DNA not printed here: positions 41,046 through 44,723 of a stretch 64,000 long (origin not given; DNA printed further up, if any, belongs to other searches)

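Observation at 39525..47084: Module lies between two M42 aminopeptidase paralogs, next to a tRNA pair: likely insertion hotspot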

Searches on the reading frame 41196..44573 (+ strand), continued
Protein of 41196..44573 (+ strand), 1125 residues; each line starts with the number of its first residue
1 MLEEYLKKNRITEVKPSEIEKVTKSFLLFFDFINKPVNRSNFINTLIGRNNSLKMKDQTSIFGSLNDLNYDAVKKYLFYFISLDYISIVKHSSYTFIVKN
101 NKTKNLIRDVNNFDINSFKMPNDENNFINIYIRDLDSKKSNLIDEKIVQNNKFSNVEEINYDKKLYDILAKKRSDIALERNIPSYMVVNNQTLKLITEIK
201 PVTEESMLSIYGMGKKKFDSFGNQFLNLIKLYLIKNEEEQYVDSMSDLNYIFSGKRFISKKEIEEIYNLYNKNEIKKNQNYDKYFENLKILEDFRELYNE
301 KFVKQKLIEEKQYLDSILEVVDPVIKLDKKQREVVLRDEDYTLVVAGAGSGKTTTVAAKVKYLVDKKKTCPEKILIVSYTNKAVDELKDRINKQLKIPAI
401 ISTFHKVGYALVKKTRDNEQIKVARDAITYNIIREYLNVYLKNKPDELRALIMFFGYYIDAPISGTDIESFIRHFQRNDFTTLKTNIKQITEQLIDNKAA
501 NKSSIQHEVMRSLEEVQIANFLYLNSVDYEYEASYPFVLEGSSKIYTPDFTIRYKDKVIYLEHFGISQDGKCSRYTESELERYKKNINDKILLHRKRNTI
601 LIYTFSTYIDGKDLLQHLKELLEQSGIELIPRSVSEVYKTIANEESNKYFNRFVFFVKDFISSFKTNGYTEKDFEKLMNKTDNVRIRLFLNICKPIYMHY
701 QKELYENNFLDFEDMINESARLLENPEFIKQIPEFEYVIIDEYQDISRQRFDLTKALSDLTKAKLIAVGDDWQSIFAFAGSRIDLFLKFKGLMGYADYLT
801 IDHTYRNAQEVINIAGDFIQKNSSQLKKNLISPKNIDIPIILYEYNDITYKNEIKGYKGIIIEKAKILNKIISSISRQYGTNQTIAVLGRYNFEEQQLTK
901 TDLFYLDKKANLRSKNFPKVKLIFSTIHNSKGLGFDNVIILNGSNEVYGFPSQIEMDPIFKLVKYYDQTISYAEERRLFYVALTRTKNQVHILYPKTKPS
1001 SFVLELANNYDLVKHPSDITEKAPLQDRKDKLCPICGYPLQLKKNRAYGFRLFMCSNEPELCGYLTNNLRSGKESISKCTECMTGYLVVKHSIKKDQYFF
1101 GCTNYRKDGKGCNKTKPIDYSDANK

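Call 77: search_dna_similar(query=window:41196-44573:+, collection=phages, mode=protein, max_rows=8)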
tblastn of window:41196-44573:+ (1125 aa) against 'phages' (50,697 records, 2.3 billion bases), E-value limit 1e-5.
Records with a match: 78; places in all: 80; records where one place covers at least 80% of the query: 0.
Best place of each record, by identity: <60% 78.
By first word of the organism name: Bacteriophage 37; Bacillus 20; Listeria 9; Acinetobacter 4; Enterococcus 2; Salmonella 2; Staphylococcus 1; Clostridium 1; Phage 1; Moorella 1.
By host as written in the record: - 41; Listeria monocytogenes 9; Bacillus cereus 3; Enterococcus faecalis 2; Bacillus thuringiensis 2; Bacillus cereus BGSC 6E1 2; Bacillus megaterium str. ATCC 43725 2; Homo sapiens 2; and 13 more.
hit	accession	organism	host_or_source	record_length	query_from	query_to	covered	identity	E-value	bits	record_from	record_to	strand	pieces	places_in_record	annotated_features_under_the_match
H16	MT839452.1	Bacteriophage sp.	human fecal samples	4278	292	1120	74%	49.6%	0e+0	832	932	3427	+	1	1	record has no annotation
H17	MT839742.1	Bacteriophage sp.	human fecal samples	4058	307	1118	72%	36.1%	4e-139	459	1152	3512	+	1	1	record has no annotation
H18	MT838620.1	Bacteriophage sp.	human fecal samples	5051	212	780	51%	39.5%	5e-119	409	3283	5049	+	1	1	record has no annotation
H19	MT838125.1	Bacteriophage sp.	human fecal samples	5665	263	1036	69%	27.9%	2e-64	245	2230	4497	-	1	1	record has no annotation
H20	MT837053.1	Bacteriophage sp.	human fecal samples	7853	300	1064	44%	30.7%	7e-36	220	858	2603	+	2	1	record has no annotation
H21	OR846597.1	Enterococcus phage Efs 1-1-1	Enterococcus faecalis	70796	324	847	23%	34.7%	2e-12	151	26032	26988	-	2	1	record has no annotation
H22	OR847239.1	Listeria phage LM 4-11-1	Listeria monocytogenes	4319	306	832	25%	31.4%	5e-11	145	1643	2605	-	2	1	record has no annotation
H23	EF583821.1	Bacillus phage 0305phi8-36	Bacillus thuringiensis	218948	327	847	25%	30.4%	5e-12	134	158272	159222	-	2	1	ORF023: PcrA helicase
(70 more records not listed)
